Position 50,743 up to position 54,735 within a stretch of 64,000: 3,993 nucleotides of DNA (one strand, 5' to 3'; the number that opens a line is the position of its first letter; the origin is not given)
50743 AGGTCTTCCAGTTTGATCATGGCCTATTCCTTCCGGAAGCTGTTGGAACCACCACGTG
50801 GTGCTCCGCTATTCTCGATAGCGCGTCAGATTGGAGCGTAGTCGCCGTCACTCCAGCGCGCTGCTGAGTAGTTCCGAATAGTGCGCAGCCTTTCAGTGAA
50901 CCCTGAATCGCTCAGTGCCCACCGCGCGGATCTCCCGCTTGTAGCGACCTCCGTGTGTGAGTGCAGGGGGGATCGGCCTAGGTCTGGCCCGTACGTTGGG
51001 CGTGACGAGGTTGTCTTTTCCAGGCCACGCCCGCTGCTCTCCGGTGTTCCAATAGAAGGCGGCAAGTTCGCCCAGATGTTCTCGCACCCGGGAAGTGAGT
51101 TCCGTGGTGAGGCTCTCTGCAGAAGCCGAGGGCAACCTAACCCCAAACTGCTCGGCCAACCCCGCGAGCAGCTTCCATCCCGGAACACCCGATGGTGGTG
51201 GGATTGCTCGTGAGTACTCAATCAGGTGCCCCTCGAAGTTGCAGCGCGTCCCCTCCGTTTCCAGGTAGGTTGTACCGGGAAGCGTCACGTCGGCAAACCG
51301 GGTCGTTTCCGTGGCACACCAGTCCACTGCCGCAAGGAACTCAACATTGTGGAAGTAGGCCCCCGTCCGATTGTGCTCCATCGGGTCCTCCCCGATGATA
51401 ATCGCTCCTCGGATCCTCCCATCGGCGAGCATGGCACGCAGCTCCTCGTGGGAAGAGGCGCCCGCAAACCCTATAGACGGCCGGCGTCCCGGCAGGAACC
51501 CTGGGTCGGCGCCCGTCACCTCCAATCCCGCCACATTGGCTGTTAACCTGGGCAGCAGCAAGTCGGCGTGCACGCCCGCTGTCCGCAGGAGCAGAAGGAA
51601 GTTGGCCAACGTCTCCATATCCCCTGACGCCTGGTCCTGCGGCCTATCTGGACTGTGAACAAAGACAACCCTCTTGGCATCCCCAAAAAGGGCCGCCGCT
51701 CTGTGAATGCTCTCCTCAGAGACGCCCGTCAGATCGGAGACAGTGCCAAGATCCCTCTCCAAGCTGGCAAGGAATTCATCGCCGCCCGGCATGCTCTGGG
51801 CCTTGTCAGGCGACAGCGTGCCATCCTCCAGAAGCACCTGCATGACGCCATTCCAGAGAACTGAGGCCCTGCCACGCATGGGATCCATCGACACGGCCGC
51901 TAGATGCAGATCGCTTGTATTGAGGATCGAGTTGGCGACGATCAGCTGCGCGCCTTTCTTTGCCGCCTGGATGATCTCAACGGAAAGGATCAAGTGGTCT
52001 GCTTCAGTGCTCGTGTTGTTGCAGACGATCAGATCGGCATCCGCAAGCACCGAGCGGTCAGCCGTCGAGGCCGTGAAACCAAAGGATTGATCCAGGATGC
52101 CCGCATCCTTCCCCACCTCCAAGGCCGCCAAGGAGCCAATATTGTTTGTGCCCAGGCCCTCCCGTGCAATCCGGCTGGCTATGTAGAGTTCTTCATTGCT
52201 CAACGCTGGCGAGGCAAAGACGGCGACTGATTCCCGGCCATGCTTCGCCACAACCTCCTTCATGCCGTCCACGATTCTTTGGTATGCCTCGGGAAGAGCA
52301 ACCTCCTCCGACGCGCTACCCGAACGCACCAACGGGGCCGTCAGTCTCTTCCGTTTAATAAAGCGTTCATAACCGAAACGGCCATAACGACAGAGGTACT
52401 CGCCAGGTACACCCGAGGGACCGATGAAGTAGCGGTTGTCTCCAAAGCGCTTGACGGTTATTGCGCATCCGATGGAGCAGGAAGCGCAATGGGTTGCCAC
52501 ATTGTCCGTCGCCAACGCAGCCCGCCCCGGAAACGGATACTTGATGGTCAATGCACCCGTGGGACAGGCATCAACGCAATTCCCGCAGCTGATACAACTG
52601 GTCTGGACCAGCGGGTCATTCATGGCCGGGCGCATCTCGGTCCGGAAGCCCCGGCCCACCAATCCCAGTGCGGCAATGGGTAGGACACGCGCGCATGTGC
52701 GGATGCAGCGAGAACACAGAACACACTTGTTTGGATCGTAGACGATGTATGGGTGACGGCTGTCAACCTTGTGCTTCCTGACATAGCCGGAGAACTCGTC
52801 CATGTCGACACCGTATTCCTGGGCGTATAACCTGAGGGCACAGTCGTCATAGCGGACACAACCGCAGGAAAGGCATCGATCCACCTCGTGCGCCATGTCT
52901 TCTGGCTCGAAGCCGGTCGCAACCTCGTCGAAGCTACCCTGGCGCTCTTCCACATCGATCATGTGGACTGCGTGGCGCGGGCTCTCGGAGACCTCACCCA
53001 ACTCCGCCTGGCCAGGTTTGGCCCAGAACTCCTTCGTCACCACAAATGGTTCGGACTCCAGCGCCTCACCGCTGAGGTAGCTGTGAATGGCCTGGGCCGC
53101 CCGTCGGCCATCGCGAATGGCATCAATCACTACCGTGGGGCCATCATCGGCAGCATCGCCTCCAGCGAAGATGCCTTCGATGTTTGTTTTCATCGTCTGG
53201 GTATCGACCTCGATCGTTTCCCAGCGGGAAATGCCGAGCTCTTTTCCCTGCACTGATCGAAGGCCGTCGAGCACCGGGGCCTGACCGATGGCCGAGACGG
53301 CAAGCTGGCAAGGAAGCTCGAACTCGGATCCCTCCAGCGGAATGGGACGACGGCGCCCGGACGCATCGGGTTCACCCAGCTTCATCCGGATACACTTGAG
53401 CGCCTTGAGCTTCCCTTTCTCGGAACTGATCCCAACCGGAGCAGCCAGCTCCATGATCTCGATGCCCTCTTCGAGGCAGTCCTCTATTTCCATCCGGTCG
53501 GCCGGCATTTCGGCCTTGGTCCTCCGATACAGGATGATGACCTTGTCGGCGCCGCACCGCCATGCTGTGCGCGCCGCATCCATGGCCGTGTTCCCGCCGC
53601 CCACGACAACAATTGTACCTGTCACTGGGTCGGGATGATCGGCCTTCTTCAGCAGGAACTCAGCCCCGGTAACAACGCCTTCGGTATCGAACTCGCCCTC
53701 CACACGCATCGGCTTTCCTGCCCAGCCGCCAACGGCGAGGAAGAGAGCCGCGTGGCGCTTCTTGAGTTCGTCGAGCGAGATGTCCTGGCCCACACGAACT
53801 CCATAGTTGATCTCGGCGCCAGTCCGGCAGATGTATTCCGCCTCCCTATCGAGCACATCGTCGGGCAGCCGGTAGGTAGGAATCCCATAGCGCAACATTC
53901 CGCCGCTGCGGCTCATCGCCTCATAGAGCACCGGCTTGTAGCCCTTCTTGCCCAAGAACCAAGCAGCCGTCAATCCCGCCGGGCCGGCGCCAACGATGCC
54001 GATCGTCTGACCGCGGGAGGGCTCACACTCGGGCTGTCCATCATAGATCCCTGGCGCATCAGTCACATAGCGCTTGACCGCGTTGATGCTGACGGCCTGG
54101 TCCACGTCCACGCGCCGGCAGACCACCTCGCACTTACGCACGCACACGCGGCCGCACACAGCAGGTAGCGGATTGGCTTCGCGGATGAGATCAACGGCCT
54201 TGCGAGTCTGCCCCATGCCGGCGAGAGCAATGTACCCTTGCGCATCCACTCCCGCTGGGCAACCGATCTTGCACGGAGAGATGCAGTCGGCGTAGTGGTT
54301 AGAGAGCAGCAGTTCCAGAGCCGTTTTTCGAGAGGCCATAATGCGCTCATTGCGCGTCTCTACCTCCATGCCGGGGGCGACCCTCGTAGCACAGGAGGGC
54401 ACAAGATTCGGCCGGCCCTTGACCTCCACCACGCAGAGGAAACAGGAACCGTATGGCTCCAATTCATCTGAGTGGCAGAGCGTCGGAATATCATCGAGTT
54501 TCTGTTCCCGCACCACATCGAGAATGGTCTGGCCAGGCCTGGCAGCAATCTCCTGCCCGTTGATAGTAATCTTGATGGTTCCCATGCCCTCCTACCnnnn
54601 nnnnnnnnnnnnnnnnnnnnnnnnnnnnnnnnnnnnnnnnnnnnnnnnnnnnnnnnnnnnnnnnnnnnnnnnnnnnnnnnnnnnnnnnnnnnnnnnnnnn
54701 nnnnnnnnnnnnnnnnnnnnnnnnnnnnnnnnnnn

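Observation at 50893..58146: Candidate electron-bifurcating transhydrogenase-like complex: NuoE-like + HndC-type NuoF-like + a 1230-aa NuoG/FdhA-like subunit with an inserted GltD/NfnB module and no apparent catalytic Cys/Sec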

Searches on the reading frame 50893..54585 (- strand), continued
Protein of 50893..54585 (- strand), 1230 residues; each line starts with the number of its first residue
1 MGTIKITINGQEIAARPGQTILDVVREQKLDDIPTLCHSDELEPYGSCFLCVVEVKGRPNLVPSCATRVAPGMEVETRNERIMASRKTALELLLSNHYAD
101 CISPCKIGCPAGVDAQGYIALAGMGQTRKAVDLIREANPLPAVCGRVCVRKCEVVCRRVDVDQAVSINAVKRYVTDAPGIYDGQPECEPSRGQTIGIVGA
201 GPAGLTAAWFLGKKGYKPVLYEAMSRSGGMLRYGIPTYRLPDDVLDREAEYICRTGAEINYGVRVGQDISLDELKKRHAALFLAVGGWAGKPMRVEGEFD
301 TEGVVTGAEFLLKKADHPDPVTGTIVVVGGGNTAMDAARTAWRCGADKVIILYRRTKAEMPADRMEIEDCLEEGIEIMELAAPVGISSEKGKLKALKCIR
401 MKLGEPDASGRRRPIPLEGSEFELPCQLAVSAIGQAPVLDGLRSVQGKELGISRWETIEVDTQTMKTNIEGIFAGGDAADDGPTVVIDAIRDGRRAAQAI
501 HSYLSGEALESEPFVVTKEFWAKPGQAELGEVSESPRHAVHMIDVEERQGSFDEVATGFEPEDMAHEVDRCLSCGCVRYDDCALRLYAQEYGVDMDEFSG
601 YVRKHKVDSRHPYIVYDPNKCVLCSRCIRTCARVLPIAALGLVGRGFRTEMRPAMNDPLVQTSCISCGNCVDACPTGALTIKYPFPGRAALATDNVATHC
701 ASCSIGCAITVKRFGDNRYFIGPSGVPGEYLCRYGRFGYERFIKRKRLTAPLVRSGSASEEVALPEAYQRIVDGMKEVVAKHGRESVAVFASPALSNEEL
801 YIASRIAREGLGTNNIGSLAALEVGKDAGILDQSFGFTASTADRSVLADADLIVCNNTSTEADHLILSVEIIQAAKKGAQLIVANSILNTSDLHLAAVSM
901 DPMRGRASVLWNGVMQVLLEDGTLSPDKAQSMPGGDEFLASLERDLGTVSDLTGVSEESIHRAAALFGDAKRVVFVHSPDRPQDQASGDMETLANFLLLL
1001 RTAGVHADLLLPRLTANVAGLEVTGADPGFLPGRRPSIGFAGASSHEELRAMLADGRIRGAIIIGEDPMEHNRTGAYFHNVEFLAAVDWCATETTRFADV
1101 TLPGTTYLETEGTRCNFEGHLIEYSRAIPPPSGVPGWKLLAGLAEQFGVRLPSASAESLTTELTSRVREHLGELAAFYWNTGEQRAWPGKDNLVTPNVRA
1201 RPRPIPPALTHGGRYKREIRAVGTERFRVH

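Call 24: find_related_loci(query=window:50893-54585:-, collection=genome_contigs, flank=8000)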
Query window:50893-54585:- (1230 aa) in genome_contigs; peptide patterns used: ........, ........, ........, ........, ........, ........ (x = any residue, [..] = any of these).
236 stretches matched a pattern; 122 encode a relative of the query (tblastn E <= 1e-3); the best 80 are kept; 80 distinct loci.
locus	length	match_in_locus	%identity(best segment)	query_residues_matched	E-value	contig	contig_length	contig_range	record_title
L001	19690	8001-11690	72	1-1230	0e+0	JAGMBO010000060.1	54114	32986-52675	MAG: Candidatus Eisenbacteria bacterium isolate RS_16_23 ZL425.bin.23.fa_60, whole genome shotgun sequence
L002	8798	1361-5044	68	1-1230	0e+0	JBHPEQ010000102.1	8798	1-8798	Planctomycetota bacterium isolate SAG AM-311-F19 NODE_102_length_8798_cov_22.918220, whole genome shotgun sequence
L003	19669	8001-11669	70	1-1224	0e+0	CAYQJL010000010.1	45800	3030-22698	MAG TPA_asm: uncultured bacterium isolate SRP067234_co1_21 genome assembly, contig: k99_546, whole genome shotgun sequen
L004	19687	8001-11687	70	1-1230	0e+0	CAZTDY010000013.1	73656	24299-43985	MAG TPA_asm: uncultured bacterium isolate binchicken_co142_298 genome assembly, contig: NODE_866_length_73656_cov_25.730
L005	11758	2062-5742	68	1-1230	0e+0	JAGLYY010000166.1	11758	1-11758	MAG: Spirochaetales bacterium isolate RS_13_41 ZL320.bin.41.fa_166, whole genome shotgun sequence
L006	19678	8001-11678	67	1-1229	0e+0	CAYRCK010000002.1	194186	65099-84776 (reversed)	MAG TPA_asm: uncultured bacterium isolate binchicken_co334_246 genome assembly, contig: NODE_43_length_194186_cov_8.8425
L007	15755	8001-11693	67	1-1230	0e+0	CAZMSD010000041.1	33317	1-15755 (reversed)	MAG TPA_asm: uncultured Bacteroidaceae bacterium isolate binchicken_co65_461 genome assembly, contig: NODE_5274_length_3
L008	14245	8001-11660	66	1-1229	0e+0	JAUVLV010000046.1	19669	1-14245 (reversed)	MAG: Candidatus Aegiribacteria sp. isolate CSMAG_515 CSMAG_515_k141_438610_length_19669_cov_26.4050, whole genome shotgu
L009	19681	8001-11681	66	1-1230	0e+0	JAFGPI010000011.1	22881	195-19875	MAG: Candidatus Krumholzibacteriota bacterium isolate Zod_Metabat.682 k87_781746, whole genome shotgun sequence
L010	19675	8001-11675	66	1-1230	0e+0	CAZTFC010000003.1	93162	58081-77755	MAG TPA_asm: uncultured bacterium isolate binchicken_co43_350 genome assembly, contig: NODE_220_length_93162_cov_41.1681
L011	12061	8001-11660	66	1-1229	0e+0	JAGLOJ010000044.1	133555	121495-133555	MAG: Candidatus Sabulitectum sp. isolate RS_7_28 ROV157_7.bin.28.fa_44, whole genome shotgun sequence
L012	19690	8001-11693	66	1-1230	0e+0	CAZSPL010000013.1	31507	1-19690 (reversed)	MAG TPA_asm: uncultured Planctomycetota bacterium isolate binchicken_co129_593 genome assembly, contig: NODE_3716_length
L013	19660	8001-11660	65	1-1229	0e+0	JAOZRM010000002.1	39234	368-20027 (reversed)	MAG: Candidatus Sabulitectum sp. isolate GMC6.concoct.312_sub GMC6_433_length_39234_cov_7.295898, whole genome shotgun s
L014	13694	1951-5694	67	1-1230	0e+0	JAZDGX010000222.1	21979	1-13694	MAG: Candidatus Eisenbacteria bacterium isolate MEGAHIT-group-0.29 k141_10394359, whole genome shotgun sequence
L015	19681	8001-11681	66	1-1230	0e+0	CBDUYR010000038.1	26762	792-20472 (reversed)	MAG TPA_asm: uncultured bacterium isolate SRR21487739_maxbin2_12 genome assembly, contig: ERZ25074848.69, whole genome s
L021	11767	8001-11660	66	1-1230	0e+0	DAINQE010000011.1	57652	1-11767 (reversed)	MAG TPA_asm: Candidatus Sabulitectum sp. isolate CTOTU18748 NODE_388_length_57652_cov_36.070854, whole genome shotgun se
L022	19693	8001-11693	66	2-1230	0e+0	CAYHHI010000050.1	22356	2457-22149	MAG TPA_asm: uncultured bacterium isolate ERP119294_co4_75 genome assembly, contig: NODE_1994_length_22356_cov_7.720237,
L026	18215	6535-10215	66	1-1230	0e+0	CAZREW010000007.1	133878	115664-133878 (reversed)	MAG TPA_asm: uncultured bacterium isolate binchicken_co150_728 genome assembly, contig: NODE_139_length_133878_cov_13.32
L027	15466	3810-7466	65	1-1230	0e+0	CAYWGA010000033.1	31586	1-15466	MAG TPA_asm: uncultured bacterium isolate SRP155585_co1_221 genome assembly, contig: NODE_458_length_31586_cov_8.720402,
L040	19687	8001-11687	71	1-1230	0e+0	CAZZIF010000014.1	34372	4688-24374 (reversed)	MAG TPA_asm: uncultured bacterium isolate SRP332253_co2_114 genome assembly, contig: NODE_1099_length_34372_cov_5.369962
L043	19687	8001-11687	67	1-1230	0e+0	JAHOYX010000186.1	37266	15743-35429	MAG: Spirochaetales bacterium isolate CORE_19_RING_Bin_00006 c_000000000120, whole genome shotgun sequence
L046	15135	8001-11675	62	1-1230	0e+0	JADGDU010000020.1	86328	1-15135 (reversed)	MAG: Candidatus Krumholzibacteriia bacterium isolate BB18 NODE_20_length_86328_cov_5.767284, whole genome shotgun sequen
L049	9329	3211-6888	62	1-1230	0e+0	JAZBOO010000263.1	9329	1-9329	MAG: Candidatus Krumholzibacteriia bacterium isolate bin.63 k117_6336102, whole genome shotgun sequence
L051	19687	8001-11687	70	1-1230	0e+0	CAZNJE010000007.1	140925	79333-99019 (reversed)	MAG TPA_asm: uncultured bacterium isolate SRP141376_co4_8 genome assembly, contig: NODE_126_length_140925_cov_7.795975,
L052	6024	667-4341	61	1-1230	0e+0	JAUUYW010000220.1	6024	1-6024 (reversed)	MAG: Candidatus Krumholzibacteriia bacterium isolate CSMAG_177 CSMAG_177_k127_14755732_length_6024_cov_10.0064, whole ge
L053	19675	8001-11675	61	1-1230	0e+0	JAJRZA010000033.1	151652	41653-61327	MAG: Candidatus Krumholzibacteriota bacterium isolate Dive96_bin4.121 k141_1683115, whole genome shotgun sequence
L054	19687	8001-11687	61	1-1230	0e+0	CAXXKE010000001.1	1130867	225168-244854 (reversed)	MAG: Candidatus Krumholzibacteriia bacterium isolate 6e48df6a-8f97-42e3-8007-6ecbf69f3fc6 genome assembly, contig: conti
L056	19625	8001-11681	60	1-1230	0e+0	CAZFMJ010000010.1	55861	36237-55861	MAG TPA_asm: uncultured Elusimicrobiales bacterium isolate SRP062349_co5_12 genome assembly, contig: NODE_103_length_558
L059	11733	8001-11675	60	1-1230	0e+0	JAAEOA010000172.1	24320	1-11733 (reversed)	MAG: bacterium isolate Bsp_15 BspG_CONTIG2159199, whole genome shotgun sequence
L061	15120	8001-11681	66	1-1230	0e+0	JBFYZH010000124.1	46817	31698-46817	MAG: Candidatus Krumholzibacteriota bacterium isolate PPR_0430 k121_1367673, whole genome shotgun sequence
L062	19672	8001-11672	61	1-1230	0e+0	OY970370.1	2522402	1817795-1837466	MAG: Candidatus Fermentibacteria bacterium isolate MFD00905.bin.1.36 genome assembly, chromosome: 1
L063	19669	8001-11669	62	1-1230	0e+0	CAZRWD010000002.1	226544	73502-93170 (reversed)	MAG TPA_asm: uncultured bacterium isolate binchicken_co26_181 genome assembly, contig: NODE_33_length_226544_cov_175.572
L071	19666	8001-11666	61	1-1230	0e+0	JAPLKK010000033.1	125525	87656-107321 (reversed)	MAG: Elusimicrobia bacterium isolate LacPavin_0818_WC55_MAG_67_8 LacPavin_0818_WC55_scaffold_27202, whole genome shotgun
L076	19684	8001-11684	62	3-1230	0e+0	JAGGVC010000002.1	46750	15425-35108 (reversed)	MAG: bacterium isolate AUK090 PB_MBMC_044_c_000000000019, whole genome shotgun sequence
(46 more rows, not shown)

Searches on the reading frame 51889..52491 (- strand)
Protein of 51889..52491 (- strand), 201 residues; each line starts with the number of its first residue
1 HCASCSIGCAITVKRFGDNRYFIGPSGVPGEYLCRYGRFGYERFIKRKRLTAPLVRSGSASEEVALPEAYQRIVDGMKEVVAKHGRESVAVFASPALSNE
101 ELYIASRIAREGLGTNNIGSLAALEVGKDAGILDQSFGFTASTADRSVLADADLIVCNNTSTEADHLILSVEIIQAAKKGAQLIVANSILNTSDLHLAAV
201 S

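Call 19: search_solved_structures(query=window:51889-52491:-, max_evalue=0.001, show_alignments=5)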
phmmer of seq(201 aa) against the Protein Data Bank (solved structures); distinct sequences matched with E-value up to 0.001: 17.
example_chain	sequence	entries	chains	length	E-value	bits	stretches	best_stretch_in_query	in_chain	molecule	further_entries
7qv7_S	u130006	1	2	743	3e-19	73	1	2-192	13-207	Hydrogen dependent carbon dioxide reductase subunit FdhF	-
9bov_A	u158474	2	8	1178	5.6e-18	68.9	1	2-189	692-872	Molybdopterin oxidoreductase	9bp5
8rqz_C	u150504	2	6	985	1.3e-17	67.7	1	2-187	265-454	Probable oxidoreductase YjgC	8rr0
9gzq_A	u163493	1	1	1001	1.3e-17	67.7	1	2-187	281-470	Probable oxidoreductase YjgC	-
8oh5_C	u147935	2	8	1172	4.2e-17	66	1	2-195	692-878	Formate dehydrogenase-O, major subunit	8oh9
7vw6_A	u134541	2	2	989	2.5e-15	60.2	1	2-192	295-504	Formate dehydrogenase | Tungsten-containing formate dehydrogenase alpha subunit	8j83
7e5z_A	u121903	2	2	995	2.6e-15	60.2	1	2-192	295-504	Formate dehydrogenase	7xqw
7bkb_D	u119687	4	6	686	3.8e-15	59.6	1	2-187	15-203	Formate dehydrogenase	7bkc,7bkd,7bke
9wxb_B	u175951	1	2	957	4.4e-15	59.4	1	2-187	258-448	Formate dehydrogenase alpha subunit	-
6tg9_A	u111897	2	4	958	1.6e-14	57.6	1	2-187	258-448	Formate dehydrogenase subunit alpha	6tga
9t1s_L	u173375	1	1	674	2e-12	50.8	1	2-187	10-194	formate dehydrogenase (coenzyme F420)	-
1aa6_A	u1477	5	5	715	7.9e-11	45.5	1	2-188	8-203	FORMATE DEHYDROGENASE H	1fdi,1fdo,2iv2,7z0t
2jim_A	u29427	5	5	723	3.4e-09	40.2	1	2-193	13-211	PERIPLASMIC NITRATE REDUCTASE | PROTEIN (PERIPLASMIC NITRATE REDUCTASE)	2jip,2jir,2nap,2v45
2jio_A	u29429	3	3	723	3.7e-09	40.1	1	2-193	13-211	PERIPLASMIC NITRATE REDUCTASE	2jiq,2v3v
9vap_A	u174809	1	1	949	1.6e-06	31.6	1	2-187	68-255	Formate dehydrogenase molybdopterin-binding subunit FdhA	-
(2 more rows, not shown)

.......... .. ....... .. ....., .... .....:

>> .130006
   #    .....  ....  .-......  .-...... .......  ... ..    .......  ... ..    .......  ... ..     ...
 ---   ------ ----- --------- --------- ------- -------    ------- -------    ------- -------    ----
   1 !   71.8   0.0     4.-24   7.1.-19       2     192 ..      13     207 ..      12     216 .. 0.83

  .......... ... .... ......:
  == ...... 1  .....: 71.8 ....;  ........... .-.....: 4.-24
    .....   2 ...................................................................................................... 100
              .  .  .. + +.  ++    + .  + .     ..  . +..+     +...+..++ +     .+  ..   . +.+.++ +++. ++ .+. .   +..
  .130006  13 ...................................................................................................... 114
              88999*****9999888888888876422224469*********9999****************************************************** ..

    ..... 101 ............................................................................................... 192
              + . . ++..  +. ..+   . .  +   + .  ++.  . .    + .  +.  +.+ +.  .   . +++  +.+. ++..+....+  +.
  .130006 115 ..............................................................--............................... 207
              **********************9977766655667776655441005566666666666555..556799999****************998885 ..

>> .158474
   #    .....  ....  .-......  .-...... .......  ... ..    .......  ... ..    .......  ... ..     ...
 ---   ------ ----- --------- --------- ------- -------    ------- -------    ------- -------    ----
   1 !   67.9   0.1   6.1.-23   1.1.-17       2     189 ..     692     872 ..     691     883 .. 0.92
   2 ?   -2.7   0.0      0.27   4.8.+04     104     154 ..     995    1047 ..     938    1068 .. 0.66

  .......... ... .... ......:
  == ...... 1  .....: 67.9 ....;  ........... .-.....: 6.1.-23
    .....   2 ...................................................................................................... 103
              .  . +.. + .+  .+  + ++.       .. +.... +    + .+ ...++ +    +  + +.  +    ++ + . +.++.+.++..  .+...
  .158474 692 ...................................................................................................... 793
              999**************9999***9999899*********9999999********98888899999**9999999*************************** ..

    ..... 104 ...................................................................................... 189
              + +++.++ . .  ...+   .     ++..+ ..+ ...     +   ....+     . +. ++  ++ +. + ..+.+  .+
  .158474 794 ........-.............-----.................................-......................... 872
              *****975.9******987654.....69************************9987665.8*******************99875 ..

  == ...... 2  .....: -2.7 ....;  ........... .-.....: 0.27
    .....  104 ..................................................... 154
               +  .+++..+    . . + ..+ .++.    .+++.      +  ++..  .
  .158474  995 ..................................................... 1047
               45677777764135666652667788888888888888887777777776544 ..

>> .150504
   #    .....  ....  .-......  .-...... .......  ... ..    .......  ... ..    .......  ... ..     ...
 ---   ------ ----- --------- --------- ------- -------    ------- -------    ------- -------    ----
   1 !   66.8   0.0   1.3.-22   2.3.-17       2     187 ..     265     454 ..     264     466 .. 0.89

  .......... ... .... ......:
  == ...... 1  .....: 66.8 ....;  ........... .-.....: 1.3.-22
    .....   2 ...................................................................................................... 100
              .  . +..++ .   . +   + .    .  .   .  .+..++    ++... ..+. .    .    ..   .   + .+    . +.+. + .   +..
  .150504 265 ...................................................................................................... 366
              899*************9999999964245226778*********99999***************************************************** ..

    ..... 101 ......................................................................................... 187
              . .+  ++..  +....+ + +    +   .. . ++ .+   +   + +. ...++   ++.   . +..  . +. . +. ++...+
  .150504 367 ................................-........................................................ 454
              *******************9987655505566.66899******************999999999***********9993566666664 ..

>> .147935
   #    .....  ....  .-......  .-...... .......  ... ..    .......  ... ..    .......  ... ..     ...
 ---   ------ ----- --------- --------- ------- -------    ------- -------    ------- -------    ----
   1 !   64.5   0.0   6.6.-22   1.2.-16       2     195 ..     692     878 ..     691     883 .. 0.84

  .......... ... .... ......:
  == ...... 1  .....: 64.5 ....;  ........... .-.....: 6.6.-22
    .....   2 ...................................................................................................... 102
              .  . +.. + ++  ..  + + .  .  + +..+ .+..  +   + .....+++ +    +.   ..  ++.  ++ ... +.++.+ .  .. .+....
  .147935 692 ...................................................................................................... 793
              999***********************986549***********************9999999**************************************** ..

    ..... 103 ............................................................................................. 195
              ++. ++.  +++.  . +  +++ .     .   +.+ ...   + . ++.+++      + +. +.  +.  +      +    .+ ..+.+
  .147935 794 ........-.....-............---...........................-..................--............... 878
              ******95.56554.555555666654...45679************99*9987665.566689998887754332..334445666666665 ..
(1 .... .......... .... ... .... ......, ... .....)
